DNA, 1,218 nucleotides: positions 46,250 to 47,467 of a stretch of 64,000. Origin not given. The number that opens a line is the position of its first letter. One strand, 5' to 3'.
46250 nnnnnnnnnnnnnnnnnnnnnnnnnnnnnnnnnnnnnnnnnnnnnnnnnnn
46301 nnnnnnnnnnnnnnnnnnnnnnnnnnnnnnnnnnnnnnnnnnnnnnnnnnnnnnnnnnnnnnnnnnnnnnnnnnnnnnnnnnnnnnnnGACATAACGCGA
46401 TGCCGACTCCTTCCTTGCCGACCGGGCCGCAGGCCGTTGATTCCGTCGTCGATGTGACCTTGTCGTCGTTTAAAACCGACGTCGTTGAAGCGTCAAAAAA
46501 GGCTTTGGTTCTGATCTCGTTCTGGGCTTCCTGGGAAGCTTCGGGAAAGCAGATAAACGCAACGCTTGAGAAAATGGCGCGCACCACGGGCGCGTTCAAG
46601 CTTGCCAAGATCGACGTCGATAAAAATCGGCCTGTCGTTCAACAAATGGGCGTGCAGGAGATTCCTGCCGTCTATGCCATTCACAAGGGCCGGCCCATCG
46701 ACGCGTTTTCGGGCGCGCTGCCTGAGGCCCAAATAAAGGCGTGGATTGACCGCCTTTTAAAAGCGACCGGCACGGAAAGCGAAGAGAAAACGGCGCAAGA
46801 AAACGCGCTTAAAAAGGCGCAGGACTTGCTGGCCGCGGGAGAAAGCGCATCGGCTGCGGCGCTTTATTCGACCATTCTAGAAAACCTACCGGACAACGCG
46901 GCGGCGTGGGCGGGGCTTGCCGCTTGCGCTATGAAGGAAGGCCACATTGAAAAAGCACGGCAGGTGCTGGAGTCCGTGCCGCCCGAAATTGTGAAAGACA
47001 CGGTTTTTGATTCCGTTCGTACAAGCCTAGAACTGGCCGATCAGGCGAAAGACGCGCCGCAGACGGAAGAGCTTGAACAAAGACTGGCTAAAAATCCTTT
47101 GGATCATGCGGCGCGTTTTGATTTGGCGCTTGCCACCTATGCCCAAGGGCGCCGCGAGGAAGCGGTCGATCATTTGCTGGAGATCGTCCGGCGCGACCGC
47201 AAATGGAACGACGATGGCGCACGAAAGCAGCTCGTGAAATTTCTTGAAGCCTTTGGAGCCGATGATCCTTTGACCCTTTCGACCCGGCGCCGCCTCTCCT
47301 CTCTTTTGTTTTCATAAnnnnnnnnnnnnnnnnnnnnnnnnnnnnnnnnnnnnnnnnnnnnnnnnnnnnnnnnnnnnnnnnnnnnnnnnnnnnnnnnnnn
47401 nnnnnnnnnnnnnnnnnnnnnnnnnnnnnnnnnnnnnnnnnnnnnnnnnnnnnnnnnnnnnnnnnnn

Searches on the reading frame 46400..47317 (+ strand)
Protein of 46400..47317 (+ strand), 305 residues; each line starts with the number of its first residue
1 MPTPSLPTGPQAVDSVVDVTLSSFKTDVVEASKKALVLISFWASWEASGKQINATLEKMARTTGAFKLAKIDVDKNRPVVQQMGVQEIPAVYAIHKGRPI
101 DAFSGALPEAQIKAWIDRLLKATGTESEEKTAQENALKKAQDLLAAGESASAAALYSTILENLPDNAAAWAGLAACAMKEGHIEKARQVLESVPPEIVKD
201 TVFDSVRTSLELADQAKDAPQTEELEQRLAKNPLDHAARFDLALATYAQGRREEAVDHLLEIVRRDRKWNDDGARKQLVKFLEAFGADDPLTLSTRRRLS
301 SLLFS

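Call 65: search_protein_families(library=pfam, proteins=[window:46400-47317:+])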
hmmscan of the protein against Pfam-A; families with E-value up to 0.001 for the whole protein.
window:46400-47317:+ (305 aa): 12 families
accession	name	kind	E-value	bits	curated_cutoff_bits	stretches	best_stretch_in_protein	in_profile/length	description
PF14561.12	TPR_20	-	8.1e-32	109.9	25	1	215-304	1-90/90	Tetratricopeptide repeat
PF00085.26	Thioredoxin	-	2.1e-17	63.4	23.5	1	16-117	2-102/103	Thioredoxin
PF14559.12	TPR_19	-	8.4e-17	61.7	25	1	143-207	1-65/68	Tetratricopeptide repeat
PF13432.12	TPR_16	-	1.6e-12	48.1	32.7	2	137-192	1-56/65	Tetratricopeptide repeat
PF13428.12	TPR_14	-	2.9e-06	27.9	23.5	0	137-175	5-43/44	Tetratricopeptide repeat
PF13431.12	TPR_17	-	1.5e-05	25.3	24.4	0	155-188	1-34/34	Tetratricopeptide repeat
PF20308.4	TPR-S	-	5.1e-05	24.2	27.6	0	227-265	11-47/102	Tetratricopeptide Repeats-Sensor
PF12895.13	ANAPC3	-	6.9e-05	23.5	27.2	0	115-192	11-81/82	Anaphase-promoting complex, cyclosome, subunit 3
PF07719.23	TPR_2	-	0.00012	22.4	27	0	167-191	1-25/34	Tetratricopeptide repeat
PF13174.12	TPR_6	-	0.00031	21.7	26.3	0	238-265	2-29/33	Tetratricopeptide repeat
PF25064.1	ARM_TT21_5th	-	0.00048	20.9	27.8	0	148-194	16-62/117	TT21 fifth ARM repeats domain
PF21545.3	T7SS_EccA1_N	-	0.00063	19.5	27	0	154-262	87-194/272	T7SS, ESX-1 secretion system protein EccA1, N-terminal domain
